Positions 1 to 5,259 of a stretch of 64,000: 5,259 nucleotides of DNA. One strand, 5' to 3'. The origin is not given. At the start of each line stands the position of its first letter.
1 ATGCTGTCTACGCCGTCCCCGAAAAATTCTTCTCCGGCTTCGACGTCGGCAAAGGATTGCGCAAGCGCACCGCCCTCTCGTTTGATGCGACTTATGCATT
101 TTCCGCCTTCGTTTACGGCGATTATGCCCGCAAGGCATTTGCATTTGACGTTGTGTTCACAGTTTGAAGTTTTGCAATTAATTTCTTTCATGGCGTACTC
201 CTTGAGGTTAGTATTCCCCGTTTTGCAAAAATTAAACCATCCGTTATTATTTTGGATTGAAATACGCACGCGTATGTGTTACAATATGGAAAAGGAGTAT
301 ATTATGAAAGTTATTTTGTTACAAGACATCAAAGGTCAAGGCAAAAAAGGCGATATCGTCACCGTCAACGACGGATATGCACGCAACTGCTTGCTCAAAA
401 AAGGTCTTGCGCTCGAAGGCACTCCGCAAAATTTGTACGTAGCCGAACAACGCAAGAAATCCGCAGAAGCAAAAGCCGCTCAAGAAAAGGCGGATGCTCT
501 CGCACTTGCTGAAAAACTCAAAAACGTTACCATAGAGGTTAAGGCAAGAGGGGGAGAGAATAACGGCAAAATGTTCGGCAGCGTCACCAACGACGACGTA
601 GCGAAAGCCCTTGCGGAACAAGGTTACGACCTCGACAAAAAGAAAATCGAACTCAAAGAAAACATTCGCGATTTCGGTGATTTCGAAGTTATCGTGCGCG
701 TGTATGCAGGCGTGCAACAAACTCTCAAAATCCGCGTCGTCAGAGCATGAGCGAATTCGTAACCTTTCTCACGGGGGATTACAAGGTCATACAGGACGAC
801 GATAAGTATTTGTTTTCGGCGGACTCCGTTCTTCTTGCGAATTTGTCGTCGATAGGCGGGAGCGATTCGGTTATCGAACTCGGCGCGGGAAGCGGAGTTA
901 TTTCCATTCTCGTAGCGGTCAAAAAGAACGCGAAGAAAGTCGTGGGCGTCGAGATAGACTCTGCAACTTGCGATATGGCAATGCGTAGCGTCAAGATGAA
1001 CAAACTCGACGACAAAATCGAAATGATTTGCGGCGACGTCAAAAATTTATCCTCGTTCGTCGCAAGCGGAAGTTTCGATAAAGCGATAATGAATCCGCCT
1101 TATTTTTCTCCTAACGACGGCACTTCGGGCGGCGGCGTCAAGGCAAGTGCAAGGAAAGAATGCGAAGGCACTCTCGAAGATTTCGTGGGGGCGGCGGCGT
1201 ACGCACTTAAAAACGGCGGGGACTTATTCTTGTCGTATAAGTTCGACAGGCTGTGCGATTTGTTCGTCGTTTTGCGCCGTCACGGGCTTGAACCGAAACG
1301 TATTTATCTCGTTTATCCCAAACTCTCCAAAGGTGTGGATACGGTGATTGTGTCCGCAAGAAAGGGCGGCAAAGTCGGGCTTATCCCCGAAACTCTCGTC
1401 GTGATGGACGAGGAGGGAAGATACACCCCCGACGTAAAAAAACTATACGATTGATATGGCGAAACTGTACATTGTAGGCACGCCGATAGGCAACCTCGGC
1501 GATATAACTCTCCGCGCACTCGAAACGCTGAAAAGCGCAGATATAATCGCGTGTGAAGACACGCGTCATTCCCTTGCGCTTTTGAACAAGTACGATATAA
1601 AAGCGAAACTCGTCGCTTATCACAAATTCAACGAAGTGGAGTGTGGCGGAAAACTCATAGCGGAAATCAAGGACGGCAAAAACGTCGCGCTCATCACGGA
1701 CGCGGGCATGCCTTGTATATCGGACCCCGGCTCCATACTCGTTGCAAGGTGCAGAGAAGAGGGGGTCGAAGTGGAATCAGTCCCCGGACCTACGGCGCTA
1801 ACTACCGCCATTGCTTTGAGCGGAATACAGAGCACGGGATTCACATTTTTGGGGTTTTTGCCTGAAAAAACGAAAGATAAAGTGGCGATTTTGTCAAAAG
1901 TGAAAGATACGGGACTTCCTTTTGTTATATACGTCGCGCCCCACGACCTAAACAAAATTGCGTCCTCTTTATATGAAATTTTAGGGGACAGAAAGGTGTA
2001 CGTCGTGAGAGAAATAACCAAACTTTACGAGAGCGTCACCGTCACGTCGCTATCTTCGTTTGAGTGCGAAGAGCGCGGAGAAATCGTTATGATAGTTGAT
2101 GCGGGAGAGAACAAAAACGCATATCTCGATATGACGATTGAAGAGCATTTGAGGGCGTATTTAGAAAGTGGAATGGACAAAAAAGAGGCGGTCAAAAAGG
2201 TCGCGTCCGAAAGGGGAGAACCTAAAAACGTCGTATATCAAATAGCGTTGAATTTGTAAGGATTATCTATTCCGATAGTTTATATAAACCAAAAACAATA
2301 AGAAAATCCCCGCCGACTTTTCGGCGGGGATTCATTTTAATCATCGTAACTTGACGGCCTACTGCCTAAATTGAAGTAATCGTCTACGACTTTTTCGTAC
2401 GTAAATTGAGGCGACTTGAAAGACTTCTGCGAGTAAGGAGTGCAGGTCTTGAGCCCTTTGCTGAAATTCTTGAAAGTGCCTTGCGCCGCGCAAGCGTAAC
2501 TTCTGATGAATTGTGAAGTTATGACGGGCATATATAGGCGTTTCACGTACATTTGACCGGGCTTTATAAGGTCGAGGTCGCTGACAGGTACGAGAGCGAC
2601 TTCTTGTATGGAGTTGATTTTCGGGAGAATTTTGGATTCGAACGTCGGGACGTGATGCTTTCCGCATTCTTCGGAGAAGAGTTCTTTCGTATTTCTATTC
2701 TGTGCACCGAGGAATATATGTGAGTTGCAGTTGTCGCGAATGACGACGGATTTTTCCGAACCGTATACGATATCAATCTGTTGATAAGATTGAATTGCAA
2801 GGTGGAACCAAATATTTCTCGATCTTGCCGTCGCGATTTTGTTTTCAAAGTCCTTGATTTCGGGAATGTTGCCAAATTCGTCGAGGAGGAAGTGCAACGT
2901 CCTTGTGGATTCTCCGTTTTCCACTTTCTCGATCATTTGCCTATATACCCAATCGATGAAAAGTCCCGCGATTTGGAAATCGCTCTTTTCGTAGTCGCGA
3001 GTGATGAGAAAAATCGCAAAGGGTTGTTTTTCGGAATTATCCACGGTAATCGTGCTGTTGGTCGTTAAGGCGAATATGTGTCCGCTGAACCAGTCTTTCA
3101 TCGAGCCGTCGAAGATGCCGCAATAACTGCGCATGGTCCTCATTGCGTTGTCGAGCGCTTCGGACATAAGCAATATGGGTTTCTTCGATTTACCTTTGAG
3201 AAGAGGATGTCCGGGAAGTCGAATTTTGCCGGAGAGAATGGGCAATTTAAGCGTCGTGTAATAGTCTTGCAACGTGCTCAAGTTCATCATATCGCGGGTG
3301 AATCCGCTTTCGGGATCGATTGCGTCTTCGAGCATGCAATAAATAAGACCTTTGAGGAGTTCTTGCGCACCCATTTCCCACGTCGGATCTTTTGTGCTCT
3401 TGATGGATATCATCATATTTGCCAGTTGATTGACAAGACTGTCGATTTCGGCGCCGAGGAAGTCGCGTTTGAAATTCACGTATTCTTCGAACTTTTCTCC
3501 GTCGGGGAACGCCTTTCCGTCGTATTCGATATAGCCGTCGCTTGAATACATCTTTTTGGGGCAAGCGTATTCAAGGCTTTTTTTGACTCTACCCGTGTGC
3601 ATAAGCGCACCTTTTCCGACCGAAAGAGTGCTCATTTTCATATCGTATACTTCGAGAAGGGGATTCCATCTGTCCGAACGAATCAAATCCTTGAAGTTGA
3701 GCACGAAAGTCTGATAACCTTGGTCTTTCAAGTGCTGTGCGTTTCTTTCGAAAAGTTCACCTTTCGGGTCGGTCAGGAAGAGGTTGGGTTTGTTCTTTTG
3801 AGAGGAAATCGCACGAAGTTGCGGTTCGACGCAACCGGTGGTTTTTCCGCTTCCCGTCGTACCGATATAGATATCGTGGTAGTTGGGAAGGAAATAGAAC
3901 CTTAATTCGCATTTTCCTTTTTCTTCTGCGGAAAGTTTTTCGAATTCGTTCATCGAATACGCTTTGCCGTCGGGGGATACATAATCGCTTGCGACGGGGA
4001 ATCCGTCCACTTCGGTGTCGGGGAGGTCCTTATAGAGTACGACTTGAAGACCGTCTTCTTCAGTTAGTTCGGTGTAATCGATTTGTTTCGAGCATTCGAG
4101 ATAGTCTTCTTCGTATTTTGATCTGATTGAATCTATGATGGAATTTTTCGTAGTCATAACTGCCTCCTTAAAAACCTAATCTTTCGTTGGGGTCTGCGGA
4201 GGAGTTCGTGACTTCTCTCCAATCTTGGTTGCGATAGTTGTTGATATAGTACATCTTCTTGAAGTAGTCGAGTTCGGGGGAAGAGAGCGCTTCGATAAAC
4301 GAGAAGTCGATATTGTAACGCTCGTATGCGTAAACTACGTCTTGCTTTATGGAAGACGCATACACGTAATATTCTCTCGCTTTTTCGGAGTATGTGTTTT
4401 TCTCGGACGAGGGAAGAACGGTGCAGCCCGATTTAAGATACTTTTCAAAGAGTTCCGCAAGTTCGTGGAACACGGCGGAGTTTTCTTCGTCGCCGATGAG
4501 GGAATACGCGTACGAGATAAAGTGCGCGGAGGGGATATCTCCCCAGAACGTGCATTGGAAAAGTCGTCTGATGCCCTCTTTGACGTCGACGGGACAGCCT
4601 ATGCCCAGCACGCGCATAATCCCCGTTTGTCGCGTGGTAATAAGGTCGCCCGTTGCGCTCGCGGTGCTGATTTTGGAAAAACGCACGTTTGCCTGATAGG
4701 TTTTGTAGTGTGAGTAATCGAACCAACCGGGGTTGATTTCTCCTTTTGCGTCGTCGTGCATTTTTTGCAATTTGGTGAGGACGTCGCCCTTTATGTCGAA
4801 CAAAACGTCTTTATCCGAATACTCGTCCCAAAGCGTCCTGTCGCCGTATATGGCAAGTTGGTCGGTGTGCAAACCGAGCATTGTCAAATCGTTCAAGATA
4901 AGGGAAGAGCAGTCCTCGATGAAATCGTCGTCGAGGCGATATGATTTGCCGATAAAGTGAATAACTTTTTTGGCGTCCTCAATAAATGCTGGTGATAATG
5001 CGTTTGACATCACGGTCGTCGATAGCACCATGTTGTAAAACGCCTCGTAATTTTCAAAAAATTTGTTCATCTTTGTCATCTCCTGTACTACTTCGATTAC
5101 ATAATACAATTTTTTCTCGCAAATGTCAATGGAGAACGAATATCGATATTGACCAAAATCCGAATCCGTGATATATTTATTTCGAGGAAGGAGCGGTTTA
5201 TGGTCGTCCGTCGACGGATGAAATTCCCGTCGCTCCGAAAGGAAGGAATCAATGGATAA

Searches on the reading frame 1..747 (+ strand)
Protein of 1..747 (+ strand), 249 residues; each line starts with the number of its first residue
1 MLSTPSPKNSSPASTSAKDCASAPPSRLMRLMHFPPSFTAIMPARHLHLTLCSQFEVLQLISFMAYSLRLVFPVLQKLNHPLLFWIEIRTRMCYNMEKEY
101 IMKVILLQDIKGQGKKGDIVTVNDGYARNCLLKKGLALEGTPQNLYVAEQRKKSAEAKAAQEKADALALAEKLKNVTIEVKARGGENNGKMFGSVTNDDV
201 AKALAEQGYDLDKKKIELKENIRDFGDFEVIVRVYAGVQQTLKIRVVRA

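Call 9: search_protein_families(library=pfam, proteins=[window:1-747:+], max_evalue=0.001)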
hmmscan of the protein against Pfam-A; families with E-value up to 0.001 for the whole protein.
window:1-747:+ (249 aa): 2 families
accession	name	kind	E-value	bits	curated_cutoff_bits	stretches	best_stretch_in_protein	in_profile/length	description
PF03948.19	Ribosomal_L9_C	-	2.4e-25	89.2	23.2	1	165-247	2-85/86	Ribosomal protein L9, C-terminal domain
PF01281.25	Ribosomal_L9_N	-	1.8e-21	75.9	20.7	1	102-145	1-44/47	Ribosomal protein L9, N-terminal domain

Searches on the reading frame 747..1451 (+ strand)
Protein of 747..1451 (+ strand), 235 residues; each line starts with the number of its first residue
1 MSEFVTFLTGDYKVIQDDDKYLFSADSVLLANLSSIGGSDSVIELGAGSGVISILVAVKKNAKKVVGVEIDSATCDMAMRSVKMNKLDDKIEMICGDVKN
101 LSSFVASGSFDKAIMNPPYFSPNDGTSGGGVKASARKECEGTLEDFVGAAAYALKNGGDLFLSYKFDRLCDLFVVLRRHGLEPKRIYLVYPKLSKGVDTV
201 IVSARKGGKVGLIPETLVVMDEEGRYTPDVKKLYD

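Call 9: search_protein_families(library=pfam, proteins=[window:747-1451:+], max_evalue=0.001)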
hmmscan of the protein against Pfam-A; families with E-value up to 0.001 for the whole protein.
window:747-1451:+ (235 aa): 14 families
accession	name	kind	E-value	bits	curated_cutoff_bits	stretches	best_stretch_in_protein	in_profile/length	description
PF02475.24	TRM5-TYW2_MTfase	-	9.5e-13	48.9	28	1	38-120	36-115/164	TRM5/TYW2 methyltransferase domain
PF05175.20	MTS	-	1.3e-12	48.2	23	1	27-161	21-137/170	Methyltransferase small domain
PF06325.19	PrmA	-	4e-08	33.6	22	1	38-94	161-216/296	Ribosomal protein L11 methyltransferase (PrmA)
PF13649.12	Methyltransf_25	-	7.8e-08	33.3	27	1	42-116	1-71/97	Methyltransferase domain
PF13847.12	Methyltransf_31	-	6.6e-07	29.6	27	1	39-116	4-81/145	Methyltransferase domain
PF05971.18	Methyltransf_10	-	1.9e-06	27.9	23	1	21-134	85-202/299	RNA methyltransferase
PF02390.23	Methyltransf_4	-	5e-06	26.5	24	1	41-116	4-79/173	Putative methyltransferase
PF08241.18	Methyltransf_11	-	1.5e-05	26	21.2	1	44-115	2-66/95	Methyltransferase domain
PF03602.21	Cons_hypoth95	-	3.4e-05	24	24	1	38-120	41-124/182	Conserved hypothetical protein 95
PF09445.16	Methyltransf_15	-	7.3e-05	22.8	22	1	47-118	9-80/165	RNA cap guanine-N2 methyltransferase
PF00398.26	RrnaAD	-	0.0002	21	24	1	34-101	29-88/263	Ribosomal RNA adenine dimethylase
PF10294.15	Methyltransf_16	-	0.00022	21.5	21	1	40-92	48-101/174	Lysine methyltransferase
PF01170.24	UPF0020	-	0.00024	21.3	22.3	1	61-119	75-131/197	RMKL-like, methyltransferase domain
PF12847.13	Methyltransf_18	-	0.0005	20.5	27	1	38-98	14-74/151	Methyltransferase domain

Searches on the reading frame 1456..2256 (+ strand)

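Call 9: search_protein_families(library=pfam, proteins=[window:1456-2256:+], max_evalue=0.001)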
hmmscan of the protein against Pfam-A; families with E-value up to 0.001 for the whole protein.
window:1456-2256:+ (267 aa): 2 families
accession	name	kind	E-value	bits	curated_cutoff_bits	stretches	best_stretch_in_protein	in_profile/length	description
PF00590.25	TP_methylase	-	5.8e-37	128.1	27.8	1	3-201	1-210/212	Tetrapyrrole (Corrin/Porphyrin) Methylases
PF23016.2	RsmI_C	-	0.00016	21.9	27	1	229-267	8-45/46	RsmI C-terminal HTH domain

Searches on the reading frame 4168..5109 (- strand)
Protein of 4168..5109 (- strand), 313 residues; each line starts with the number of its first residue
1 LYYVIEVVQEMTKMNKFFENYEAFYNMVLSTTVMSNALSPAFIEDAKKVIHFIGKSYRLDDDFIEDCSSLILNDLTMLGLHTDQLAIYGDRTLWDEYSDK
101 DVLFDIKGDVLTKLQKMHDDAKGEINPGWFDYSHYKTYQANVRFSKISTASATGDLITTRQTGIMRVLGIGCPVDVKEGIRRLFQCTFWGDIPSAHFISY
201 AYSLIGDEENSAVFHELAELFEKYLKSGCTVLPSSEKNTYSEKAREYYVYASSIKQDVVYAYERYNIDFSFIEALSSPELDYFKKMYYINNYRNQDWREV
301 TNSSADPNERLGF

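Call 6: search_protein_families(library=pfam, proteins=[window:4168-5109:-], max_evalue=1)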
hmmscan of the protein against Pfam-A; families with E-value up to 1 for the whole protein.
window:4168-5109:- (313 aa): 1 family
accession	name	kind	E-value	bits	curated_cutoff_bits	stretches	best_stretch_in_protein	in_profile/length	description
PF23202.1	PAH_ZNF598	-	0.11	13.2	25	1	190-223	35-70/83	ZNF598 PAH domain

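Call 7: search_protein_families(library=ncbifam, proteins=[window:4168-5109:-], max_evalue=1)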
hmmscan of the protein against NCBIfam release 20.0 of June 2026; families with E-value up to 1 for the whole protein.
window:4168-5109:- (313 aa): 1 family
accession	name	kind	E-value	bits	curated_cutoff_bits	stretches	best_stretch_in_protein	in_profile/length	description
NF000987.0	PRK00103.2-1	equivalog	0.0089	16.5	210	1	25-77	70-124/151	23S rRNA (pseudouridine(1915)-N(3))-methyltransferase RlmH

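Call 10: search_protein_families(library=phrogs, proteins=[window:4168-5109:-], max_evalue=0.1)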
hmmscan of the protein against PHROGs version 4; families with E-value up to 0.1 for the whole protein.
window:4168-5109:- (313 aa): 0 families

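Call 11: search_protein_families(library=padloc, proteins=[window:4168-5109:-], max_evalue=0.1)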
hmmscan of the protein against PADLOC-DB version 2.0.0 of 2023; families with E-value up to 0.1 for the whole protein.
window:4168-5109:- (313 aa): 2 families
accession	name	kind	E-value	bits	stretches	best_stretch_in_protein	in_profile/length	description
PDLC01195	Cas13gr13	-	0.00035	16.9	1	9-110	305-404/904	CAS-VI; effector__SPE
PDLC04726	PDC-M60C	-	0.0042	14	1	191-286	76-168/407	-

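Call 70: find_homologous_proteins(query=A9, max_evalue=0.001)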
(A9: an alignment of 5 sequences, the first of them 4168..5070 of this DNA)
Query A9 (5 sequences) (300 aa, profile of the alignment): 181 proteins with E <= 0.001 among 7003 candidates; the best 120 are listed.
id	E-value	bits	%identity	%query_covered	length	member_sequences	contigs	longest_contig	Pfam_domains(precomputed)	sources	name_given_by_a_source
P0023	1.8e-176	604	65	100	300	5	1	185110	-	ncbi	-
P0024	3.8e-176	603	67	100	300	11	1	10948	-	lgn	-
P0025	4.8e-176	602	64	100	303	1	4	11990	-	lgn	-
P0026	6.9e-173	592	98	100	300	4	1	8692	-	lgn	-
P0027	4.8e-165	566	61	99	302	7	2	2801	-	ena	-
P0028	3.9e-146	504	60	100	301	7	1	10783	-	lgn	-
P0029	8.7e-146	503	61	100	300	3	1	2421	-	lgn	-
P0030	1.4e-145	502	61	99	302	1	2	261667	-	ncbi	-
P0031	1.5e-145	502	61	100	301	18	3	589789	-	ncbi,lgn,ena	-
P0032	2.5e-145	501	57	100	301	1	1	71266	-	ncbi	-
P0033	3.6e-145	501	61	99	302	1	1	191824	-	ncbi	-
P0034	7.4e-145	500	60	100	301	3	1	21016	-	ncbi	-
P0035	1.5e-144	499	59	100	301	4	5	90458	-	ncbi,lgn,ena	-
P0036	5.7e-144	497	61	100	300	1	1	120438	-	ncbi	-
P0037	9.3e-142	490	61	100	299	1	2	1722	-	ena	-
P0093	3.6e-121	422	51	100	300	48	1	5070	-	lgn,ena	-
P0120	5.3e-110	385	50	99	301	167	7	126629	-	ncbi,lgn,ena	-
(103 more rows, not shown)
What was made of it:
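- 4168..5070 (-): p300, a Sel1-like-repeat protein transcribed divergently from A. The ATG at 5070 gives 300 aa; the ORF can extend to a TTG at 5109. 181 homologs of about 300 aa in Clostridia MAGs (call 70).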

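Call 71: find_encoding_contigs(protein=P0031, flank=9000, max_places=2)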
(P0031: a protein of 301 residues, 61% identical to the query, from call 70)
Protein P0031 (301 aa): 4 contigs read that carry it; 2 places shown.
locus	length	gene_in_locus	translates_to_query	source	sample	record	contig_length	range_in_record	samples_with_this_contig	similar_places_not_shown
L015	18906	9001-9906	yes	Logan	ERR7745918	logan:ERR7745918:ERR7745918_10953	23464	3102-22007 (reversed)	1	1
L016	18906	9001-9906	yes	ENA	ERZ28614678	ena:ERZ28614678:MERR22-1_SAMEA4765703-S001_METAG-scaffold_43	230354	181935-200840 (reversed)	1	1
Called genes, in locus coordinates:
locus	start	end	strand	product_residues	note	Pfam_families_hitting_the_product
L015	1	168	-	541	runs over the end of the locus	?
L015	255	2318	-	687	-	PF13306:LRR_5, PF05268:GP38 (weak)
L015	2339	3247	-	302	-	PF02342:TerD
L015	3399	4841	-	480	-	PF00069:Pkinase, PF07714:PK_Tyr_Ser-Thr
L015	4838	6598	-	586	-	-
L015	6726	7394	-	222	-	PF13519:VWA_2 (faint), PF25106:VWA_4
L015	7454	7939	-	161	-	-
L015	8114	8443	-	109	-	PF01381:HTH_3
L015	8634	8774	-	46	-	-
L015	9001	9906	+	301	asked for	-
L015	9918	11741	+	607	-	PF02534:T4SS-DNA_transf, PF10412:TrwB_AAD_bind, PF12696:TraG-D_C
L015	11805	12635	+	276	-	PF00149:Metallophos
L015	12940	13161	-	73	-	PF00550:PP-binding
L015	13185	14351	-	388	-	PF00278:Orn_DAP_Arg_deC, PF01168:Ala_racemase_N, PF02784:Orn_Arg_deC_N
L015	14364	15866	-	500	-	PF00501:AMP-binding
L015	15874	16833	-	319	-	-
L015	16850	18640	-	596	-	PF03062:MBOAT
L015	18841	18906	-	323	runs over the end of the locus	-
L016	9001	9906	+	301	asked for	-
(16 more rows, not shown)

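Call 72: find_encoding_contigs(protein=P0120, flank=9000, max_places=2)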
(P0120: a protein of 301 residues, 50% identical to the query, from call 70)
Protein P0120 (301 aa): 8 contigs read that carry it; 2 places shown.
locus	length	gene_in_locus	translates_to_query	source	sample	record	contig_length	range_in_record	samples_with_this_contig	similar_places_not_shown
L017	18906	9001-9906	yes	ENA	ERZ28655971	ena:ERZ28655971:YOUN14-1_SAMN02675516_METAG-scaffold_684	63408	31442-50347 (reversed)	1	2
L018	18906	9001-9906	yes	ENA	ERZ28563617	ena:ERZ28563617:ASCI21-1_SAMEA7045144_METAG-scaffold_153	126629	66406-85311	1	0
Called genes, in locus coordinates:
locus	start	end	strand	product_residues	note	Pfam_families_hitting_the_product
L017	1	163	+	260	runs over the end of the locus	PF02754:CCG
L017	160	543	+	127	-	PF12838:Fer4_7 (faint), PF13187:Fer4_9, PF13183:Fer4_8, PF13237:Fer4_10 (weak), PF13484:Fer4_16 (faint), PF13534:Fer4_17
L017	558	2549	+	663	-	PF14697:Fer4_21 (faint), PF07992:Pyr_redox_2, PF12831:FAD_oxidored (weak), PF13450:NAD_binding_8 (weak), PF12837:Fer4_6 (faint), PF13187:Fer4_9 (faint), PF00037:Fer4 (weak), PF12838:Fer4_7, +2 more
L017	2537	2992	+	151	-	PF02662:FlpD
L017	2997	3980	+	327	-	PF13187:Fer4_9 (faint), PF13237:Fer4_10 (faint), PF13183:Fer4_8, PF13534:Fer4_17 (weak)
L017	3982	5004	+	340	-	PF13534:Fer4_17 (faint), PF13187:Fer4_9 (faint), PF00037:Fer4 (faint), PF12797:Fer4_2 (faint), PF13183:Fer4_8 (weak), PF13237:Fer4_10 (faint), PF17179:Fer4_22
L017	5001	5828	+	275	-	PF00970:FAD_binding_6 (faint), PF00175:NAD_binding_1, PF10418:DHODB_Fe-S_bind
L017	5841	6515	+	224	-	PF13510:Fer2_4 (weak), PF12838:Fer4_7 (weak), PF13187:Fer4_9 (weak)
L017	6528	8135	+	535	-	PF00890:FAD_binding_2, PF01266:DAO, PF03486:HI0933_like, PF07992:Pyr_redox_2 (weak)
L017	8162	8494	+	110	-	-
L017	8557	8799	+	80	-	PF01257:2Fe-2S_thioredx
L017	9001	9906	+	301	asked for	-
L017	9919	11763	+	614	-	PF02534:T4SS-DNA_transf, PF10412:TrwB_AAD_bind, PF12696:TraG-D_C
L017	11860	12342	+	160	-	-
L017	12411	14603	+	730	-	-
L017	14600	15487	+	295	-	PF02655:ATP-grasp_3, PF08443:RimK, PF02955:GSH-S_ATP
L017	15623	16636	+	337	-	PF01966:HD, PF13286:HD_assoc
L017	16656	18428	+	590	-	PF01807:Zn_ribbon_DnaG, PF08275:DNAG_N, PF01751:Toprim, PF13155:Toprim_2, PF13362:Toprim_3, PF13662:Toprim_4, PF10410:DnaB_bind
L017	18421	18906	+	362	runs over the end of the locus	PF00140:Sigma70_r1_2, PF04542:Sigma70_r2, PF04539:Sigma70_r3, PF04545:Sigma70_r4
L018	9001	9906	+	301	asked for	-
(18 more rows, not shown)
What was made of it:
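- Closest known: Type IV coupling proteins with adaptor or chaperone partners. Different: The gene pair is chromosomal and conserved across a Clostridia lineage (calls 70-72).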

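Call 83: search_solved_structures(query=A9, max_evalue=10)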
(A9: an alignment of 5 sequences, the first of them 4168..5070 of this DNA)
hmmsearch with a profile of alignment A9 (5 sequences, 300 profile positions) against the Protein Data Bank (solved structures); distinct sequences matched with E-value up to 10: 2.
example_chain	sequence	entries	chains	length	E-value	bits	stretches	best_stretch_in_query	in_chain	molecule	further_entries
6ork_A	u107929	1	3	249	6.3e-06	28.9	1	135-204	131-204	Sel1 repeat protein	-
8iuf_E3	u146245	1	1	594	0.17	14.3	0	101-148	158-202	NDUEG3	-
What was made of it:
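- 4168..5070 (-): Profile hit to the Sel1 repeat protein 6ork_A, E=6e-6 (call 83).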

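Call 99: find_related_loci(query=A9, collection=metagenome_contigs, flank=10000)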
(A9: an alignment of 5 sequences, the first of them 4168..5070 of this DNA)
Query A9 (300 aa) in metagenome_contigs; peptide patterns used: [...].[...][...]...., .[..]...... (x = any residue, [..] = any of these).
259 stretches matched a pattern; 5 encode a relative of the query (tblastn E <= 1e-3); 5 distinct loci.
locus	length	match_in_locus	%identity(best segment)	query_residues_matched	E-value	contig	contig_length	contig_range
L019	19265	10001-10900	60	1-300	1e-126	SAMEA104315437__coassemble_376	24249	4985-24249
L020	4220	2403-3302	59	1-300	9e-125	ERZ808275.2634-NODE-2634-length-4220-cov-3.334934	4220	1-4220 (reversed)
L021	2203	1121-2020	56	1-300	7e-120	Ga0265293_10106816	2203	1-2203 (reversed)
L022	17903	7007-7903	42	1-300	3e-72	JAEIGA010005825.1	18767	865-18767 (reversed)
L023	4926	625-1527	37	2-300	6e-65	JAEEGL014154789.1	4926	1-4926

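Call 105: search_protein_families(library=padloc, proteins=[L015:7454-7939:-, L015:9918-11738:+], max_evalue=0.01)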
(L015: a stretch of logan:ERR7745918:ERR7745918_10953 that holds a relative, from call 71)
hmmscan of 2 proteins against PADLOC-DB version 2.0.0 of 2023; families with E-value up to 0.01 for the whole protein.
L015:7454-7939:- (161 aa): 0 families

L015:9918-11738:+ (607 aa): 1 family
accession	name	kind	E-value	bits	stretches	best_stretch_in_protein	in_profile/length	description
PDLC04140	mad8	-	1.3e-07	29.4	1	92-496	28-264/314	mads_8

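Call 106: search_protein_families(library=pfam, proteins=[L023:166-612:+, L017:11860-12339:+, L015:7454-7939:-], max_evalue=0.5)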
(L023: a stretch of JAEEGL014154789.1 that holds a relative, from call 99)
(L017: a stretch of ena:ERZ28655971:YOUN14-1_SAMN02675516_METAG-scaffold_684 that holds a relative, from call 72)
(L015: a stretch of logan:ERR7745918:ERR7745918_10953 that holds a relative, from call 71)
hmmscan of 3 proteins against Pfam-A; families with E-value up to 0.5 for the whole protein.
L023:166-612:+ (149 aa): 2 families
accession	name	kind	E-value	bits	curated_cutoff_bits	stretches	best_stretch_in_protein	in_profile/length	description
PF16343.11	DUF4973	-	0.094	13.1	27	1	48-108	56-114/129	Domain of unknown function (DUF4973)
PF00322.22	Endothelin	-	0.12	12.3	20.5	1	58-74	5-21/29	Endothelin family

L017:11860-12339:+ (160 aa): 0 families

L015:7454-7939:- (161 aa): 4 families
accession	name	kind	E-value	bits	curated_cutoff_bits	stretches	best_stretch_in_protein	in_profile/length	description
PF10722.14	YbjN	-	0.00064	20.4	22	1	14-141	3-124/126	Putative bacterial sensory transduction regulator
PF22550.1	CesT_Tir_1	-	0.00094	19.6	27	1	10-110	2-96/131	CesT_Tir_1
PF09793.14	AD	-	0.087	13.3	23.4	1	2-26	27-51/90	Anticodon-binding domain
PF21162.3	ETFQO_UQ-bd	-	0.26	12.3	27.7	0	20-68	22-70/96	ETF-QO, ubiquinone-binding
